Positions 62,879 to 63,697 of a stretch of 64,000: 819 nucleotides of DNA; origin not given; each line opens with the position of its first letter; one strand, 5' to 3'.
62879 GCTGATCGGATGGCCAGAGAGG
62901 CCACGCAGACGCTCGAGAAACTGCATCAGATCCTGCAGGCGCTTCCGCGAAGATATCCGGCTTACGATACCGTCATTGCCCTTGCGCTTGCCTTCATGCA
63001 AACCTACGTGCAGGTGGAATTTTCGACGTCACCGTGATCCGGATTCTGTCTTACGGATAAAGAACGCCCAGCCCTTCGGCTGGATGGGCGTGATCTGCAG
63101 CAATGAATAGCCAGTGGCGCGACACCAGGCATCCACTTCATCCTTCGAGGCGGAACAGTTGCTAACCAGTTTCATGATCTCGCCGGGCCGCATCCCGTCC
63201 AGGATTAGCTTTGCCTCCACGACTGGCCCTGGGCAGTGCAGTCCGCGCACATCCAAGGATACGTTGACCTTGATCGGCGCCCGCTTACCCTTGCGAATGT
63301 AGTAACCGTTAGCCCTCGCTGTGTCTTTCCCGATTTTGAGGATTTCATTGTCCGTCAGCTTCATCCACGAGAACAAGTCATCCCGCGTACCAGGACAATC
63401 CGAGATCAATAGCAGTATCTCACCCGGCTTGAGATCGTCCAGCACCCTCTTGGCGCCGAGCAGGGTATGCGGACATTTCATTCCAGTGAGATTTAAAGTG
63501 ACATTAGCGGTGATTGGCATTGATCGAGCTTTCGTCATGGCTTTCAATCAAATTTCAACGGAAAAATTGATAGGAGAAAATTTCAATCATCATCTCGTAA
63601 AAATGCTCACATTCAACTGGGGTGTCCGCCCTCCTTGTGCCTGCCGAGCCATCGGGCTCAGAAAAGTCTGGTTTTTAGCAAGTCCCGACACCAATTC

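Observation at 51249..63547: Self-contained Mo/sulfur module: Ttr-type BCA oxidoreductase, TorD chaperone, tandem TusA, private TatA and a Moco biosynthesis set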

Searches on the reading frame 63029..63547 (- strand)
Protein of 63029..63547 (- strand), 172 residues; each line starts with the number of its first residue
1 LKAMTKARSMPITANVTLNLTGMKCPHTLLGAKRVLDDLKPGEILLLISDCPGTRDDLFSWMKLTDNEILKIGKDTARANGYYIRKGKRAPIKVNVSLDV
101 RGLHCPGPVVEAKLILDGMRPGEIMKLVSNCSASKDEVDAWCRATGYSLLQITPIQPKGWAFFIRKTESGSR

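Call 7: search_protein_families(library=pfam, proteins=[window:63029-63547:-], max_evalue=0.1)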
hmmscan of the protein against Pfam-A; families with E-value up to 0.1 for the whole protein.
window:63029-63547:- (172 aa): 2 families
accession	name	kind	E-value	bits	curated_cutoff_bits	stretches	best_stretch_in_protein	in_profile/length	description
PF01206.22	TusA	-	8.2e-35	118.9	28.6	2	98-166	3-70/70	Sulfurtransferase TusA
PF10006.14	DUF2249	-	0.0072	16.6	29.5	0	98-129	2-33/70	Uncharacterized conserved protein (DUF2249)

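Call 22: find_encoding_contigs(protein=window:63029-63547:-, flank=10000, max_places=6)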
Protein window:63029-63547:- (172 aa): no gene with exactly this product is on record in the collection.

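Call 23: find_homologous_proteins(query=window:63032-63538:-, max_evalue=0.00001)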
Query seq(169 aa) (169 aa): 844 proteins with E <= 0.00001 among 911 candidates; the best 120 are listed.
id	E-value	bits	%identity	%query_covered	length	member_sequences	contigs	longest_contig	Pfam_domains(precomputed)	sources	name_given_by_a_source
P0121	8.5e-106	369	100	96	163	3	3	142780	PF01206.23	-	-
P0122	8.2e-81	288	79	96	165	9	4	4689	PF01206.23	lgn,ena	-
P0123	9.3e-80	284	77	95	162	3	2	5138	PF01206.23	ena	-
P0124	1.6e-61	225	80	76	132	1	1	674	PF01206.23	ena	-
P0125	1.2e-59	219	58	95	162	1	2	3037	PF01206.23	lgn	-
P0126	1.4e-58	215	59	91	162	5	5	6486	PF01206.23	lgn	-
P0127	4.2e-58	214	59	91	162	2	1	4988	PF01206.23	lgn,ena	-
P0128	5.1e-58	214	61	92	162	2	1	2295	PF01206.23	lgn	-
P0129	6.2e-58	213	58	93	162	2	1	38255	PF01206.23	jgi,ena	-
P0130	2.1e-57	212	58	91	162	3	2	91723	PF01206.23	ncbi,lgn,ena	ncbi:MAG: sulfurtransferase TusA family protein [Sulfuricella sp.]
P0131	8.4e-57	210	58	92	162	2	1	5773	PF01206.23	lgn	-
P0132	4.8e-56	207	58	92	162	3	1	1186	PF01206.23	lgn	-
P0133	9.3e-56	206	60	94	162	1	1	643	PF01206.23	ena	-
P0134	1.1e-55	206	55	92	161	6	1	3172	PF01206.23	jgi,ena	-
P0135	2.1e-55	205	54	96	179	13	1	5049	PF01206.23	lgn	-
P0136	2.2e-55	205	58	91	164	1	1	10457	PF01206.23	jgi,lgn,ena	-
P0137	2.2e-55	205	57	91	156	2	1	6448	PF01206.23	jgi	jgi:TusA-related sulfurtransferase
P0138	3.4e-55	204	60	92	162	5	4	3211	PF01206.23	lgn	-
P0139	4.2e-55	204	58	91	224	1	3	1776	PF01206.23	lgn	-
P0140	7.0e-55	203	55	96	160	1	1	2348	PF01206.23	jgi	jgi:TusA-related sulfurtransferase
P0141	9.1e-55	203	54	97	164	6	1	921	PF01206.23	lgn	-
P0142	1.3e-54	202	58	92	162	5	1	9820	PF01206.23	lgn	-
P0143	2.0e-54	202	57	92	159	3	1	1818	PF01206.23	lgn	-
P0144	2.4e-54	202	59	92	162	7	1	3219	PF01206.23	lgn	-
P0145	2.7e-54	201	59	92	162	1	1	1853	PF01206.23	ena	-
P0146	3.5e-54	201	56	92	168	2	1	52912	PF01206.23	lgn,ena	-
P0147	5.1e-54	201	57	93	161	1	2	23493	PF01206.23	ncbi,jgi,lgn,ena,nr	ncbi:MAG: sulfurtransferase TusA family protein [Sulfuricella sp.]|nr:sulfurtransferase TusA family 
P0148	1.2e-53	199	58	92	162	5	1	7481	PF01206.23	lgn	-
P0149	1.2e-53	199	59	92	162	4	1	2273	PF01206.23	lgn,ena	-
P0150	1.2e-53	199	58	92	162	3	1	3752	PF01206.23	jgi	jgi:TusA-related sulfurtransferase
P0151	2.3e-53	198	57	92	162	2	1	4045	PF01206.23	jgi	jgi:TusA-related sulfurtransferase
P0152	4.3e-53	197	59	92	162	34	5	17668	PF01206.23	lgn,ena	-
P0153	2.1e-52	195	57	92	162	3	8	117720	PF01206.23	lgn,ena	-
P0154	2.8e-52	195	58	92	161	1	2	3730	PF01206.23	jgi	jgi:tRNA 2-thiouridine synthesizing protein A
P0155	3.2e-52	195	56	90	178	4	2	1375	PF01206.23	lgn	-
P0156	4.3e-52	194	56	92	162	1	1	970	PF01206.23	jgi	jgi:TusA-related sulfurtransferase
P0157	4.3e-52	194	56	92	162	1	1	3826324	PF01206.23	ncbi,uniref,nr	ncbi:hypothetical protein SKTS_22950 [Sulfurimicrobium lacus]|uniref:UPF0033 domain-containing prote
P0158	6.8e-52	194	56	92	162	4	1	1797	PF01206.23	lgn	-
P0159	8.0e-52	193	56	92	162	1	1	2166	PF01206.23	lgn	-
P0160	1.2e-51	193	55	92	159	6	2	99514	PF01206.23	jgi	jgi:TusA-related sulfurtransferase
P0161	2.1e-51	192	55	92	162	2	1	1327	PF01206.23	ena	-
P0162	2.2e-51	192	56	92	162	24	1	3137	PF01206.23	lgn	-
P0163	2.6e-51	192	54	92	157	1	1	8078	PF01206.23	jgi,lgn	jgi:TusA-related sulfurtransferase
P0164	3.0e-51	192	55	90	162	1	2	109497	PF01206.23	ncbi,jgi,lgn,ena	-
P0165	3.4e-51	191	54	94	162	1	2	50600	PF01206.23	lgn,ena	-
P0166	3.5e-51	191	56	90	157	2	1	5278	PF01206.23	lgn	-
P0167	3.6e-51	191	55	94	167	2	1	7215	PF01206.23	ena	-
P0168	3.7e-51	191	54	91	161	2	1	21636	PF01206.23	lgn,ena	-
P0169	4.3e-51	191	52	95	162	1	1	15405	PF01206.23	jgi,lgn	jgi:TusA-related sulfurtransferase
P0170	4.4e-51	191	54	94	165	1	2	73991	PF01206.23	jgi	jgi:TusA-related sulfurtransferase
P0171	4.5e-51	191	56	92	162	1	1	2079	PF01206.23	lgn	-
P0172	5.8e-51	191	57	92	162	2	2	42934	PF01206.23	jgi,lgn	jgi:TusA-related sulfurtransferase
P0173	6.0e-51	191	53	91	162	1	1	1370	PF01206.23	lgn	-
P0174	1.2e-50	190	52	94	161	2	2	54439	PF01206.23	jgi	jgi:TusA-related sulfurtransferase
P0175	1.3e-50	189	52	94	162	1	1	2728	PF01206.23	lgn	-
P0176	1.3e-50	189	56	92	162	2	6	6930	PF01206.23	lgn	-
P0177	1.5e-50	189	57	92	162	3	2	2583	PF01206.23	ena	-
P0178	1.6e-50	189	56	92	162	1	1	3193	PF01206.23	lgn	-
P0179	2.0e-50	189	55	92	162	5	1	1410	PF01206.23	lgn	-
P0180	2.8e-50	188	54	92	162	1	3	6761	PF01206.23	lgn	-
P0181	3.8e-50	188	57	90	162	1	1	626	PF01206.23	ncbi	-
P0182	6.6e-50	187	53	91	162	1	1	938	PF01206.23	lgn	-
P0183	1.1e-49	186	52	94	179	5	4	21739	PF01206.23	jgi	jgi:TusA-related sulfurtransferase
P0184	1.5e-49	186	54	90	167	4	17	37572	PF01206.23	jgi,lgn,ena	-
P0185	1.8e-49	186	52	93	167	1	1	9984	PF01206.23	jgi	jgi:tRNA 2-thiouridine synthesizing protein A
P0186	1.9e-49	186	53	89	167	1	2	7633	PF01206.23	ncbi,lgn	-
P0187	2.1e-49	185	55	92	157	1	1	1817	PF01206.23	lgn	-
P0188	2.2e-49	185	54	91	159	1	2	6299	PF01206.23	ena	-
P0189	2.4e-49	185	52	93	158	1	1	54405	PF01206.23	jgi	jgi:TusA-related sulfurtransferase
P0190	2.5e-49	185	53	92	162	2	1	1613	PF01206.23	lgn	-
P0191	2.6e-49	185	52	93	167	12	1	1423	PF01206.23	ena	-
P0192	2.9e-49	185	53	90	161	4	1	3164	PF01206.23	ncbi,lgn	-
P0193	3.1e-49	185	53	92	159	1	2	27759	PF01206.23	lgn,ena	-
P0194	3.9e-49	185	51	92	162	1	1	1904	PF01206.23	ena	-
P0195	4.2e-49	185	51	93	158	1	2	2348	PF01206.23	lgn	-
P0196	4.9e-49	184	53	91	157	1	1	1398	PF01206.23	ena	-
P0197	5.1e-49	184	52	92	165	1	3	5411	PF01206.23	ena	-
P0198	5.3e-49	184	51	92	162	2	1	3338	PF01206.23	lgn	-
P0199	5.8e-49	184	48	95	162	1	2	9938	PF01206.23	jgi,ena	jgi:TusA-related sulfurtransferase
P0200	6.7e-49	184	55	93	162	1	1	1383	PF01206.23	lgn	-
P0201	6.7e-49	184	52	93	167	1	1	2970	PF01206.23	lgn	-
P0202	7.7e-49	184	54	89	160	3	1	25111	PF10006.15,PF01206.23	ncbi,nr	ncbi:MAG: sulfurtransferase TusA family protein [Burkholderiales bacterium]|nr:sulfurtransferase Tus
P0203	8.2e-49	184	53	92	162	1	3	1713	PF01206.23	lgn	-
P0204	8.9e-49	183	55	90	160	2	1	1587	PF01206.23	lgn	-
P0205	1.0e-48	183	51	94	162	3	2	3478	PF01206.23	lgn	-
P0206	1.0e-48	183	55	92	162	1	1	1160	PF01206.23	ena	-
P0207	1.2e-48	183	52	92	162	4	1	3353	PF01206.23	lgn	-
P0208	1.2e-48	183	54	92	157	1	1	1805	PF01206.23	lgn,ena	-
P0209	1.3e-48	183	51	92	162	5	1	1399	PF01206.23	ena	-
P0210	1.3e-48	183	53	89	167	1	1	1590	PF01206.23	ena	-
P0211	1.4e-48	183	51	90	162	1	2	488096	PF01206.23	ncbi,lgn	-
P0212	1.6e-48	183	53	91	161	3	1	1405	PF01206.23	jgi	-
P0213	1.7e-48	183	51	93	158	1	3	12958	PF01206.23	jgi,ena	jgi:TusA-related sulfurtransferase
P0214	1.7e-48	183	54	92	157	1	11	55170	PF01206.23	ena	-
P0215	1.7e-48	183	51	92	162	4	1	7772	PF01206.23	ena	-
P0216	1.9e-48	182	52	90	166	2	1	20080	PF10006.15,PF01206.23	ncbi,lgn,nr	ncbi:MAG: sulfurtransferase TusA family protein [Burkholderiales bacterium]|nr:sulfurtransferase Tus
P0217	2.0e-48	182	51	93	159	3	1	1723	PF01206.23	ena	-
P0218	2.5e-48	182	51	92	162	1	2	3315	PF01206.23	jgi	jgi:TusA-related sulfurtransferase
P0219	2.8e-48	182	51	90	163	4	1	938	PF01206.23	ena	-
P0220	3.2e-48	182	52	91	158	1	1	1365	PF10006.15,PF01206.23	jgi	-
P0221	3.2e-48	182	52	90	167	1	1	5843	PF01206.23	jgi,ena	-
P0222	3.3e-48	182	51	90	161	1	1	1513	PF01206.23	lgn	-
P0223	3.6e-48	181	47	96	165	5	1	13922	PF01206.23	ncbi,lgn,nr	ncbi:MAG: sulfurtransferase TusA family protein [Betaproteobacteria bacterium]|nr:sulfurtransferase 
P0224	3.7e-48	181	51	94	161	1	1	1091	PF01206.23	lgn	-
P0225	3.7e-48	181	51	93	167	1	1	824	PF01206.23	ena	-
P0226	3.7e-48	181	55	90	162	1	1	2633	PF01206.23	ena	-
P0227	3.8e-48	181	50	95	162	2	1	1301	PF01206.23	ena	-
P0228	3.8e-48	181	52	92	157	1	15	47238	PF01206.23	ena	-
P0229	3.8e-48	181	52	92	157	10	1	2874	PF01206.23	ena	-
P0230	3.8e-48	181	50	96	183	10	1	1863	PF01206.23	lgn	-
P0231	4.2e-48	181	50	94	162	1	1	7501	PF01206.23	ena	-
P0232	4.4e-48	181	50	94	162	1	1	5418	PF01206.23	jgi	jgi:tRNA 2-thiouridine synthesizing protein A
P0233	4.4e-48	181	51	92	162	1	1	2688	PF01206.23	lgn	-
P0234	4.5e-48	181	51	91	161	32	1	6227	PF01206.23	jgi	jgi:TusA-related sulfurtransferase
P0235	4.8e-48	181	55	90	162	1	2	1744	PF01206.23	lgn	-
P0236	5.5e-48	181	51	93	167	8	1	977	PF01206.23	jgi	jgi:TusA-related sulfurtransferase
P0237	5.8e-48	181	50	94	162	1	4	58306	PF01206.23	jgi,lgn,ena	jgi:TusA-related sulfurtransferase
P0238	6.0e-48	181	53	92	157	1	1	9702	PF01206.23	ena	-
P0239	6.2e-48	181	50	93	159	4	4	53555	PF01206.23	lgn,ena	-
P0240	6.2e-48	181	50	92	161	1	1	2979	PF01206.23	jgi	jgi:TusA-related sulfurtransferase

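Call 24: find_encoding_contigs(protein=P0121, flank=10000, max_places=4)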
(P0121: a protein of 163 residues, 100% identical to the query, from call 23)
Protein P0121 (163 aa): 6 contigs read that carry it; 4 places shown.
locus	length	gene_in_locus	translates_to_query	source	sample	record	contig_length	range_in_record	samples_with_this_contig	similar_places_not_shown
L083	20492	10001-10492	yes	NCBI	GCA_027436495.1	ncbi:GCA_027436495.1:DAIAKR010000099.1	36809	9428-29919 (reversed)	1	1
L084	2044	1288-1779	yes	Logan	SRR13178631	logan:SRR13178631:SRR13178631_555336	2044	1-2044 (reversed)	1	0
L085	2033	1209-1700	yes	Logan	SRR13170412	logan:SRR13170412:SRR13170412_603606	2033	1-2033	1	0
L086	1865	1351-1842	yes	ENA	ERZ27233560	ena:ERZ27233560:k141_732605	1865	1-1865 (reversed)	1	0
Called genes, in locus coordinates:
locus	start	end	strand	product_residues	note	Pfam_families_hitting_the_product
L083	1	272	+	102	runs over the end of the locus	PF08388:GIIM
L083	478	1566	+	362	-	PF05598:DUF772, PF01609:DDE_Tnp_1, PF13751:DDE_Tnp_1_6 (weak)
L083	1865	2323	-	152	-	PF01451:LMWPc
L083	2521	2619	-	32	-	-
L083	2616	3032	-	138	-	PF02566:OsmC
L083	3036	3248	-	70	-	PF00403:HMA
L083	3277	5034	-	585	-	PF00142:Fer4_NifH (weak), PF00448:SRP54 (faint), PF01656:CbiA, PF02374:ArsA_ATPase, PF02562:PhoH (faint), PF13614:AAA_31, PF01656:CbiA, PF02374:ArsA_ATPase, +9 more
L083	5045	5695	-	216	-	PF06953:ArsD, PF02627:CMD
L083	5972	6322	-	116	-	PF12840:HTH_20 (weak), PF01022:HTH_5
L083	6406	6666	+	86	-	PF01451:LMWPc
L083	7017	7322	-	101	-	-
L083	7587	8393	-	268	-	PF05598:DUF772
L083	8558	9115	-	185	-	PF00027:cNMP_binding, PF13545:HTH_Crp_2, PF00325:Crp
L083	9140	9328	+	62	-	-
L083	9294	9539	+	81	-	-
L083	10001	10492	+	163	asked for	PF01206:TusA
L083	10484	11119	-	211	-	PF02613:Nitrate_red_del (weak)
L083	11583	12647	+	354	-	PF12838:Fer4_7, PF13237:Fer4_10 (weak), PF13247:Fer4_11, PF13187:Fer4_9 (weak), PF25160:LdpA_Fe-S-bd (weak), PF00037:Fer4, PF12797:Fer4_2 (weak), PF12837:Fer4_6 (weak), +2 more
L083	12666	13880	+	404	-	PF03916:NrfD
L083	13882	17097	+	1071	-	PF04879:Molybdop_Fe4S4 (weak), PF00384:Molybdopterin (faint), PF01568:Molydop_binding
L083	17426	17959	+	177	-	PF00994:MoCF_biosynth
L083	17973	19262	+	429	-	PF03453:MoeA_N, PF00994:MoCF_biosynth, PF03454:MoeA_C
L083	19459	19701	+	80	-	PF01967:MoaC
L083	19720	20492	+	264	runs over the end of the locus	PF00899:ThiF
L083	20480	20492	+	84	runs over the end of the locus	PF02597:ThiS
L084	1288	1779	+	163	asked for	PF01206:TusA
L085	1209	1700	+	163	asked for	PF01206:TusA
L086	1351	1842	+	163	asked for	PF01206:TusA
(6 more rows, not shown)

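Call 25: find_encoding_contigs(protein=P0157, flank=8000, max_places=2)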
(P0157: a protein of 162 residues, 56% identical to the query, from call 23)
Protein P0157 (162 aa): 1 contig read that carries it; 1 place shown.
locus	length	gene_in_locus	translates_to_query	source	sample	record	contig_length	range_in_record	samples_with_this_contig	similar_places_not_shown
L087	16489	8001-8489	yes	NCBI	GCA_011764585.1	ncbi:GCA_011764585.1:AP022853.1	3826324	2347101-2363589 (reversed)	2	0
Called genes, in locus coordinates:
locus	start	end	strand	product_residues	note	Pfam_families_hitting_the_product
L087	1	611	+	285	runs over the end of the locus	PF03916:NrfD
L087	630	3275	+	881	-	PF10518:TAT_signal (faint), PF04879:Molybdop_Fe4S4, PF00384:Molybdopterin, PF01568:Molydop_binding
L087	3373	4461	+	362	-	PF13609:Porin_4, PF00267:Porin_1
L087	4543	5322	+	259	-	PF02613:Nitrate_red_del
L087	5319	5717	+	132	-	PF03745:DUF309 (weak)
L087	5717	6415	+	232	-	-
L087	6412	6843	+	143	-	-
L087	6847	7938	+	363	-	PF12837:Fer4_6 (faint), PF13237:Fer4_10 (faint), PF00037:Fer4 (faint), PF12838:Fer4_7 (weak), PF13187:Fer4_9 (weak), PF13484:Fer4_16 (faint), PF14697:Fer4_21 (faint), PF13187:Fer4_9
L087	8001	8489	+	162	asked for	PF01206:TusA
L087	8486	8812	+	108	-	PF12112:DUF3579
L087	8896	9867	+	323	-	PF04055:Radical_SAM, PF06463:Mob_synth_C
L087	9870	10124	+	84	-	PF02597:ThiS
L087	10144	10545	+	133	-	-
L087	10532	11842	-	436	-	PF00072:Response_reg, PF00158:Sigma54_activat, PF14532:Sigma54_activ_2, PF07728:AAA_5 (weak), PF25601:AAA_lid_14, PF02954:HTH_8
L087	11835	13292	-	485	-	PF00512:HisKA, PF02518:HATPase_c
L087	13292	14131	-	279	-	PF12974:Phosphonate-bd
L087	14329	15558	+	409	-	PF13183:Fer4_8 (faint), PF13237:Fer4_10 (faint), PF12838:Fer4_7 (weak), PF13187:Fer4_9 (weak), PF12838:Fer4_7, PF14697:Fer4_21 (weak), PF00037:Fer4, PF12837:Fer4_6 (weak), +2 more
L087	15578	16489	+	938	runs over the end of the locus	PF04879:Molybdop_Fe4S4, PF00384:Molybdopterin, PF01568:Molydop_binding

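Call 26: find_encoding_contigs(protein=P0130, flank=8000, max_places=2)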
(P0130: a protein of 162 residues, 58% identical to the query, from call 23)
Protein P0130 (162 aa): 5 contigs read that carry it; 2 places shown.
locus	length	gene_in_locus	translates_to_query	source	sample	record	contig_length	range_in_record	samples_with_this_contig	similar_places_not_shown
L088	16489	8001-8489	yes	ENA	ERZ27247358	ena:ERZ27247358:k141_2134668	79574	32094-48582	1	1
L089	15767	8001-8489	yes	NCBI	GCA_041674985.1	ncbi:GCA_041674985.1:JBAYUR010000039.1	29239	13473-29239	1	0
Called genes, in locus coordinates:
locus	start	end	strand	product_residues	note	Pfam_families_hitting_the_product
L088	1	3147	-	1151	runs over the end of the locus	PF02811:PHP, PF07733:DNA_pol3_alpha, PF17657:DNA_pol3_finger, PF14579:HHH_6, PF01336:tRNA_anti-codon, PF20914:DNA_pol_IIIA_C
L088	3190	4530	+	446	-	PF01136:Peptidase_U32, PF16325:Peptidase_U32_C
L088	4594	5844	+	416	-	PF05201:GlutR_N, PF01488:Shikimate_DH, PF03807:F420_oxidored (faint), PF00745:GlutR_dimer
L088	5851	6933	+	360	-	PF03462:PCRF, PF00472:RF-1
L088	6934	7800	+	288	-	PF17827:PrmC_N, PF03602:Cons_hypoth95 (weak), PF06325:PrmA, PF05175:MTS, PF13847:Methyltransf_31, PF08241:Methyltransf_11, PF08242:Methyltransf_12, PF13649:Methyltransf_25, +4 more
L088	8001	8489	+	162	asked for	PF01206:TusA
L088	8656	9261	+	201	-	PF01618:MotA_ExbB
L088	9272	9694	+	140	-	PF02472:ExbD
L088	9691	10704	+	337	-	PF02606:LpxK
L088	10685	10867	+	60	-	PF03966:Trm112p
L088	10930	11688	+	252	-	PF02348:CTP_transf_3, PF12804:NTP_transf_3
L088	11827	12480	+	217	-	PF00406:ADK, PF13207:AAA_17, PF05191:ADK_lid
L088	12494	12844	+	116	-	-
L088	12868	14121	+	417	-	PF00365:PFK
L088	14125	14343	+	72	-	-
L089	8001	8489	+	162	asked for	PF01206:TusA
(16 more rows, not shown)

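Call 52: find_encoding_contigs(protein=P0122, flank=6000, max_places=4)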
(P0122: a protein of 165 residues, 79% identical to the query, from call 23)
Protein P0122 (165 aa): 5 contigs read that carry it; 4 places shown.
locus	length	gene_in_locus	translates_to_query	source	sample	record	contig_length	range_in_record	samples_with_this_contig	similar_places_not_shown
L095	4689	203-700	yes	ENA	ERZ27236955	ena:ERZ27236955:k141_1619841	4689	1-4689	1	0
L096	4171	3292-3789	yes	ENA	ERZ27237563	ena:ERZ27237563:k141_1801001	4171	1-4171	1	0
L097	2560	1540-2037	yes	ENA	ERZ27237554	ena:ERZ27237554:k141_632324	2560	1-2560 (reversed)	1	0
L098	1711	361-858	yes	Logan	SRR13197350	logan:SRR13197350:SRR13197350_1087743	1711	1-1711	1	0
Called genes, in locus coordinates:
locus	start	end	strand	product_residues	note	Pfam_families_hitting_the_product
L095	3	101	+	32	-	?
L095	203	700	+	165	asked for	PF01206:TusA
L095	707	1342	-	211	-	PF02613:Nitrate_red_del (faint)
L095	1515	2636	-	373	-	PF14294:DUF4372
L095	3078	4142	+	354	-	PF12838:Fer4_7, PF13237:Fer4_10 (weak), PF13247:Fer4_11, PF13187:Fer4_9 (weak), PF25160:LdpA_Fe-S-bd (weak), PF00037:Fer4, PF12797:Fer4_2 (weak), PF12837:Fer4_6 (weak), +2 more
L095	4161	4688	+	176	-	?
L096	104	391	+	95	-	-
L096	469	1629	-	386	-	PF13384:HTH_23 (faint), PF13518:HTH_28 (faint), PF13936:HTH_38, PF13565:HTH_32 (weak), PF00665:rve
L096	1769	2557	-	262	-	PF00027:cNMP_binding, PF13545:HTH_Crp_2, PF00325:Crp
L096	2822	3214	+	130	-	-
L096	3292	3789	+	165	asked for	PF01206:TusA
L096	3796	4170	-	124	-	?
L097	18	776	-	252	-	PF00027:cNMP_binding, PF13545:HTH_Crp_2, PF00325:Crp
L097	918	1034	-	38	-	-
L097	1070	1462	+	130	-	-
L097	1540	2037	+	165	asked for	PF01206:TusA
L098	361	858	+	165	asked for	PF01206:TusA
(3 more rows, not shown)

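Call 53: find_encoding_contigs(protein=P0123, flank=6000, max_places=3)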
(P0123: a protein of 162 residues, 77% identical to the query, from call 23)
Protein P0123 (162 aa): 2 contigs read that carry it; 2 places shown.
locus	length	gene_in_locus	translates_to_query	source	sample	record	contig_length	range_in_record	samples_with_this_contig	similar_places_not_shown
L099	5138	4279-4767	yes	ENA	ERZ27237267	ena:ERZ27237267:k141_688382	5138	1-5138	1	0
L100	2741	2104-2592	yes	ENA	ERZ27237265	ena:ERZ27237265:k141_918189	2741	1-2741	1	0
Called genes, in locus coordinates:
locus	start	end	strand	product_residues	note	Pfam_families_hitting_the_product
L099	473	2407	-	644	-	PF04055:Radical_SAM, PF13282:DUF4070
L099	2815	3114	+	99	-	PF01355:HIPIP (weak)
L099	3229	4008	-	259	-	PF00027:cNMP_binding, PF13545:HTH_Crp_2, PF00325:Crp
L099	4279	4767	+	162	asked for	PF01206:TusA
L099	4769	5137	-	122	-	?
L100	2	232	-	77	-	?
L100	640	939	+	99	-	PF01355:HIPIP (weak)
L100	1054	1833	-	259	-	PF00027:cNMP_binding, PF13545:HTH_Crp_2, PF00325:Crp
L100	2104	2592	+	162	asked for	PF01206:TusA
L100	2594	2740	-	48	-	?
